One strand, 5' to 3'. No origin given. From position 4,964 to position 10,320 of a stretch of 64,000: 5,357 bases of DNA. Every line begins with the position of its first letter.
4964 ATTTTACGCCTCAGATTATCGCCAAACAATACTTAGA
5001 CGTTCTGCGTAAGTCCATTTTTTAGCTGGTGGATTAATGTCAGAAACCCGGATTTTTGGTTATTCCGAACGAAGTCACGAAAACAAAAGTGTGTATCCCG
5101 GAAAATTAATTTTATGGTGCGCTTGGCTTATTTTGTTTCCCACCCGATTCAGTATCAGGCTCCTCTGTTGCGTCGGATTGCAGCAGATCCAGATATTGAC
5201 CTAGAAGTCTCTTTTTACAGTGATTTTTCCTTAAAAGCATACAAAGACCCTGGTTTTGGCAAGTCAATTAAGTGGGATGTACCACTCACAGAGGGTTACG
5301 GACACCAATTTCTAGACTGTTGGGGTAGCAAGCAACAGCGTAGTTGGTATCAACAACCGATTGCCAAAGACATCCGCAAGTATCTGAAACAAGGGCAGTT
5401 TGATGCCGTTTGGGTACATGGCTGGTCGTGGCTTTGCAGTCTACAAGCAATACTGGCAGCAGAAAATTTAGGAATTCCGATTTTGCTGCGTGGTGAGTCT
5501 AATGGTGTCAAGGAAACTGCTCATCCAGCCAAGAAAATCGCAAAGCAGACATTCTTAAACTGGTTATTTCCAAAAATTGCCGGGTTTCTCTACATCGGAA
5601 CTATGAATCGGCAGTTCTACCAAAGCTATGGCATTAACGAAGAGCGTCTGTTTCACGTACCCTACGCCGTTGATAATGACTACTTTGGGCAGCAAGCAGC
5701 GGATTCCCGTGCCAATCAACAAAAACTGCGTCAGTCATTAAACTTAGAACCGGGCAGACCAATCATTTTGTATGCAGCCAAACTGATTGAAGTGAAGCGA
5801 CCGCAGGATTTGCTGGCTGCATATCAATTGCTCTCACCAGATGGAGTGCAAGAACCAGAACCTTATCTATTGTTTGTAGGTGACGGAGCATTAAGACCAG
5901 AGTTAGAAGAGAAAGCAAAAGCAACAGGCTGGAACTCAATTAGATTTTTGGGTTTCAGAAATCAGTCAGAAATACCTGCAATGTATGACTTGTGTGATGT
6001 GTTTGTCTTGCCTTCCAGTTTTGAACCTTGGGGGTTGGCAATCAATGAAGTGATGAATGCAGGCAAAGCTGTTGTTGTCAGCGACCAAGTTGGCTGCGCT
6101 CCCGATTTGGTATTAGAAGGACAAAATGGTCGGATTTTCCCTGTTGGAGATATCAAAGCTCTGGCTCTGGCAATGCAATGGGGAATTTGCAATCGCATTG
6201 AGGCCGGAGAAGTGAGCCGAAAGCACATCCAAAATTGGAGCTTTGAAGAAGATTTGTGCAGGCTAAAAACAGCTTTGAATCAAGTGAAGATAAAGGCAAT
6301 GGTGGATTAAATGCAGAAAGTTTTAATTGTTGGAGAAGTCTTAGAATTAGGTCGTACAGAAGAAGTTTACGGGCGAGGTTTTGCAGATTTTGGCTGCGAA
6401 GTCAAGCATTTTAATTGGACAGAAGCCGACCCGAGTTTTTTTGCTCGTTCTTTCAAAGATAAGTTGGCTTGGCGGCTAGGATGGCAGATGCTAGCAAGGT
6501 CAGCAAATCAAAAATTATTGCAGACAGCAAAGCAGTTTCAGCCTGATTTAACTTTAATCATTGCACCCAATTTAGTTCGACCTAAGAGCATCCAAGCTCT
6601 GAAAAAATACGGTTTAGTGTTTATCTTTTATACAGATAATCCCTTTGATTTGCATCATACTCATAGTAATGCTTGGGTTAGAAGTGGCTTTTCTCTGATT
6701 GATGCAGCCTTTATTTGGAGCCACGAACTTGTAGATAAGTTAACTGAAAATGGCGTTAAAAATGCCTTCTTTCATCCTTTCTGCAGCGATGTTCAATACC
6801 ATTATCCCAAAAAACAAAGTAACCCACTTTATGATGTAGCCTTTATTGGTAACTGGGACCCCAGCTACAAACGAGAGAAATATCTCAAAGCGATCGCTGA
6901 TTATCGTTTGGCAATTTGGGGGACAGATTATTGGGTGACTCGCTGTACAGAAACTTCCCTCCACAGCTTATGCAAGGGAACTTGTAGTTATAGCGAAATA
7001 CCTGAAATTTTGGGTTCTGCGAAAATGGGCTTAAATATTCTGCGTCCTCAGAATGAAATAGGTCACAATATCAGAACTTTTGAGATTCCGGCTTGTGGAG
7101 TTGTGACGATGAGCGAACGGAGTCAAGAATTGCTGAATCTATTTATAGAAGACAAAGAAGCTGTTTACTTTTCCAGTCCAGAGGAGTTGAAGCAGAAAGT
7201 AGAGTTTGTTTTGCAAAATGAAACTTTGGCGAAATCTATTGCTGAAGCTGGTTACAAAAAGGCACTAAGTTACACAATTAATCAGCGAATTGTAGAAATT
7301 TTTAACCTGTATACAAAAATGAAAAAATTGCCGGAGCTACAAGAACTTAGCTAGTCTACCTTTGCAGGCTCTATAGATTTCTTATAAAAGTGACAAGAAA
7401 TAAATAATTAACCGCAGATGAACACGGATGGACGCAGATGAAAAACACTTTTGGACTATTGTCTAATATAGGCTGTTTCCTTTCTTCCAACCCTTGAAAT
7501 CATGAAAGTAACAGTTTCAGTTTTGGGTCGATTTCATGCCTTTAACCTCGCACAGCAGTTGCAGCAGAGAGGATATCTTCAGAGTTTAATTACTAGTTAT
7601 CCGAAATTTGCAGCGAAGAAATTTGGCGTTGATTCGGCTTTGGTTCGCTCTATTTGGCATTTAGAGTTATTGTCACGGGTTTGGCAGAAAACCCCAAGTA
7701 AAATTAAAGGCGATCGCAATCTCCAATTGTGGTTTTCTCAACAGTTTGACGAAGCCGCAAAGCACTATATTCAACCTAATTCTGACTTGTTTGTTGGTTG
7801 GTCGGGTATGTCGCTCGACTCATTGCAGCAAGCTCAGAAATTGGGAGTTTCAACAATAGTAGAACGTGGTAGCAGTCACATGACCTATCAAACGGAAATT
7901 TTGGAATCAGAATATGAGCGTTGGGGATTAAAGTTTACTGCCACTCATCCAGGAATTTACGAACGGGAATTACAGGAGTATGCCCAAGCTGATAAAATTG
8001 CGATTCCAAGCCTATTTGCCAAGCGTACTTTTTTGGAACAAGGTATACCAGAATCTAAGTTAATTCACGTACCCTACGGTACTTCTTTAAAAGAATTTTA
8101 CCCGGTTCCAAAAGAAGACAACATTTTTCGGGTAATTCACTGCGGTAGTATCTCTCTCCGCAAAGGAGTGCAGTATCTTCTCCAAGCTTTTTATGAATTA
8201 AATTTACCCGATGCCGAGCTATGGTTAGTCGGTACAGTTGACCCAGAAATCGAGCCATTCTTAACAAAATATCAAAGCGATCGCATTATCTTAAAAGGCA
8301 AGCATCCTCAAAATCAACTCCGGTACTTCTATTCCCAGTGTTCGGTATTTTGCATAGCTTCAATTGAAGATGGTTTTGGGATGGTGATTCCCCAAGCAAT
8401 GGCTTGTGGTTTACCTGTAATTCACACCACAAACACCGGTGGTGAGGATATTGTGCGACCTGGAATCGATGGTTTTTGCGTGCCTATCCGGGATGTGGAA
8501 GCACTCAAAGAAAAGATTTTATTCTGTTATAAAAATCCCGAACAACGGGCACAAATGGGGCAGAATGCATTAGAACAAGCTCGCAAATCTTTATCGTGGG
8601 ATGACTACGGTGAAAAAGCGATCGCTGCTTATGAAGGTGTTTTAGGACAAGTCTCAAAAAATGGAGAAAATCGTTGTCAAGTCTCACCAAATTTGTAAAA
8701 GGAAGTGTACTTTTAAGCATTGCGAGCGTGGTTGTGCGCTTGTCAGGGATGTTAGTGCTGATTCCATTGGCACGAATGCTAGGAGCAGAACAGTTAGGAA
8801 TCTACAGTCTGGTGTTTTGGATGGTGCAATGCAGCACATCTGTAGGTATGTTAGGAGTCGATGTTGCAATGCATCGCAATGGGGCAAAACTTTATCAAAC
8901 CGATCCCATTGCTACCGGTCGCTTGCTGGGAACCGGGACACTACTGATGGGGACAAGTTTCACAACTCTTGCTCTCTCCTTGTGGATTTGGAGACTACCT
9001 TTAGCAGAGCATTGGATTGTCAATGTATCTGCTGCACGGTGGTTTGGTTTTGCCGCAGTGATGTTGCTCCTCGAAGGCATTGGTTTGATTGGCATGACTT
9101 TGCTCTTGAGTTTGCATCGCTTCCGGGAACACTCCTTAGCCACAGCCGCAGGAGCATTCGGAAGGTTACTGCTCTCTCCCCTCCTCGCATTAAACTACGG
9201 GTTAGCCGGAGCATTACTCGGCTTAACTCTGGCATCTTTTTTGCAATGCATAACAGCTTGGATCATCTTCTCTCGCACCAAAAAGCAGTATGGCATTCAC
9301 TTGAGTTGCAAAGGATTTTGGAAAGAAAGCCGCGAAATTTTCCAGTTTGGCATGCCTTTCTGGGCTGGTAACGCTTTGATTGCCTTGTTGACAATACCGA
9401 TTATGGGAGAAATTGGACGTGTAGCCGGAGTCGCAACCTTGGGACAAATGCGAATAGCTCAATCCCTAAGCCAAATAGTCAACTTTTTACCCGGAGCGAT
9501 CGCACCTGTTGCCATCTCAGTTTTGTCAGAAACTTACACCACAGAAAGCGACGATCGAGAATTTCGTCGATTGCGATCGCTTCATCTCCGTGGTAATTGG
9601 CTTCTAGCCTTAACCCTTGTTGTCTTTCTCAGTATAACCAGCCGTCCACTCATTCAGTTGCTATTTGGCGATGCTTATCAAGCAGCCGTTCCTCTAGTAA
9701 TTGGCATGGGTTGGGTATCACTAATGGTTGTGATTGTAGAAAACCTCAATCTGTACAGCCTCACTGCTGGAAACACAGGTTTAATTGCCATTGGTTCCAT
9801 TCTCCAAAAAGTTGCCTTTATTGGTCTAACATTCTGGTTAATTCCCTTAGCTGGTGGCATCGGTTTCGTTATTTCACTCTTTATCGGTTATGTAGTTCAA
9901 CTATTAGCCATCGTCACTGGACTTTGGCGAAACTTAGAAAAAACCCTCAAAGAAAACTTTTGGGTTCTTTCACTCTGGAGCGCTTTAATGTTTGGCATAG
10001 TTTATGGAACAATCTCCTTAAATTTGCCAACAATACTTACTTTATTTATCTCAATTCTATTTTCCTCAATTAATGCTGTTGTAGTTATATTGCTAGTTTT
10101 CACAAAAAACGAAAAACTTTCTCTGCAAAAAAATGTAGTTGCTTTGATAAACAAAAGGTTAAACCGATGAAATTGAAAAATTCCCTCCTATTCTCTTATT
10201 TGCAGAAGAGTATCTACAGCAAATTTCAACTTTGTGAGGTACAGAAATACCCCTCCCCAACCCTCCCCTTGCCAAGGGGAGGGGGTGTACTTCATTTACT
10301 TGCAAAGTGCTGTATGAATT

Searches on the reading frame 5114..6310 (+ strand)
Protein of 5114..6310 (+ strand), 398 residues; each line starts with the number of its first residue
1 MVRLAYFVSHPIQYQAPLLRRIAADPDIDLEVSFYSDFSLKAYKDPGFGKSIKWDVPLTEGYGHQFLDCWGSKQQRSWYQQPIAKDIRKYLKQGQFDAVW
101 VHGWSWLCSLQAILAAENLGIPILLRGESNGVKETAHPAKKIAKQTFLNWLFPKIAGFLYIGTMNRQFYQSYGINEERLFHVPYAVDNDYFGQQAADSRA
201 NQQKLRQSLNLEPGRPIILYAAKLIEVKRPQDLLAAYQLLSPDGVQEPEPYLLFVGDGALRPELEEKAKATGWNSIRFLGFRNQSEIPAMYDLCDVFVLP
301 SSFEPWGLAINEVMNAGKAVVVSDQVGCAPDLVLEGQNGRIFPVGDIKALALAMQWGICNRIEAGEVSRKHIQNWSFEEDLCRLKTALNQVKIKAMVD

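Call 7: search_protein_families(library=pfam, proteins=[window:5114-6310:+], max_evalue=0.00001)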
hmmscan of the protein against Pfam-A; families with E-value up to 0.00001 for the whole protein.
window:5114-6310:+ (398 aa): 2 families
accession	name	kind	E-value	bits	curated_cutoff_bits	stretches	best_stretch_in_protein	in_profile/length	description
PF00534.26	Glycos_transf_1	-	2.1e-31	109.2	26.4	1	202-358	2-156/172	Glycosyl transferases group 1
PF13692.12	Glyco_trans_1_4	-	1.6e-24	87.2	27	1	215-355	1-137/142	Glycosyl transferases group 1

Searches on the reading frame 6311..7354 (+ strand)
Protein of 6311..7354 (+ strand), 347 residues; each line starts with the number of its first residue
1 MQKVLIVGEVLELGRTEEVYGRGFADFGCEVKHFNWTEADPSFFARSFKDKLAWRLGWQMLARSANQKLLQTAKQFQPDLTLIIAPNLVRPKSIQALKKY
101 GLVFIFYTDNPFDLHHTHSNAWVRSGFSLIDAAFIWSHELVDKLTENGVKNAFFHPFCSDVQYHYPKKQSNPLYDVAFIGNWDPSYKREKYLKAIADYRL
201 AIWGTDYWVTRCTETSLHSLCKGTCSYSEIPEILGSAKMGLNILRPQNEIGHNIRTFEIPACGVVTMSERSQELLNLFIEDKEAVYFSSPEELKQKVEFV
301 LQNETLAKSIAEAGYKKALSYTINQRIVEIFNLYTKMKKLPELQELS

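Call 7: search_protein_families(library=pfam, proteins=[window:6311-7354:+], max_evalue=0.00001)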
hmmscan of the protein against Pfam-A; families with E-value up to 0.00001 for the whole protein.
window:6311-7354:+ (347 aa): 1 family
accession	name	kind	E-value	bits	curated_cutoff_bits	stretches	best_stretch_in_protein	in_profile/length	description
PF13524.12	Glyco_trans_1_2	-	7.6e-26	91.2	25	1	190-330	4-142/144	Glycosyl transferase-like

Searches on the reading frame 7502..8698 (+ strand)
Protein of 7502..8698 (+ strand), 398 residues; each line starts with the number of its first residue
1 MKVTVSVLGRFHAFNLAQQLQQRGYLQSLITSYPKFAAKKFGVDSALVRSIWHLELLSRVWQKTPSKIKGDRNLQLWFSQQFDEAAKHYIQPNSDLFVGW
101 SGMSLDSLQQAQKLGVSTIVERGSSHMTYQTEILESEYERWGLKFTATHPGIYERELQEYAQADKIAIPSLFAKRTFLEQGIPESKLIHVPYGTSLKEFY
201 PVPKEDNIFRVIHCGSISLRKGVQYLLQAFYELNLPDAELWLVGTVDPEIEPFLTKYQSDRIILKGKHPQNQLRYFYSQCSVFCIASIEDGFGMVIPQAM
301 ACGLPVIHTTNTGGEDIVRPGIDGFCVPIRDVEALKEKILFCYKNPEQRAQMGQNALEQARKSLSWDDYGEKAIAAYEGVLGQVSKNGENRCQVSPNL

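Call 7: search_protein_families(library=pfam, proteins=[window:7502-8698:+], max_evalue=0.00001)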
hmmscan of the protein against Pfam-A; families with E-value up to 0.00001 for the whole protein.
window:7502-8698:+ (398 aa): 3 families
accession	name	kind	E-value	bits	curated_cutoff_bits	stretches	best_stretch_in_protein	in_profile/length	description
PF00534.26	Glycos_transf_1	-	4.5e-29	101.6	26.4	1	207-357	14-170/172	Glycosyl transferases group 1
PF13692.12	Glyco_trans_1_4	-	1.5e-26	93.8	27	1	210-345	3-142/142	Glycosyl transferases group 1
PF13524.12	Glyco_trans_1_2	-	5.7e-08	33.3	25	1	236-367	13-136/144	Glycosyl transferase-like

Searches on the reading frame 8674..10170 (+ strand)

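Call 7: search_protein_families(library=pfam, proteins=[window:8674-10170:+], max_evalue=0.00001)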
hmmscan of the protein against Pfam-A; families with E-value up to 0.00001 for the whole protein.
window:8674-10170:+ (498 aa): 2 families
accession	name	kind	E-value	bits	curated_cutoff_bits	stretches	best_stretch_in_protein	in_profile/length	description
PF13440.11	Polysacc_synt_3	-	5.1e-16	59.2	23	1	32-340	2-293/293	Polysaccharide biosynthesis protein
PF01943.22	Polysacc_synt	-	9.3e-09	35.5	28.2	1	8-284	2-270/274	Polysaccharide biosynthesis protein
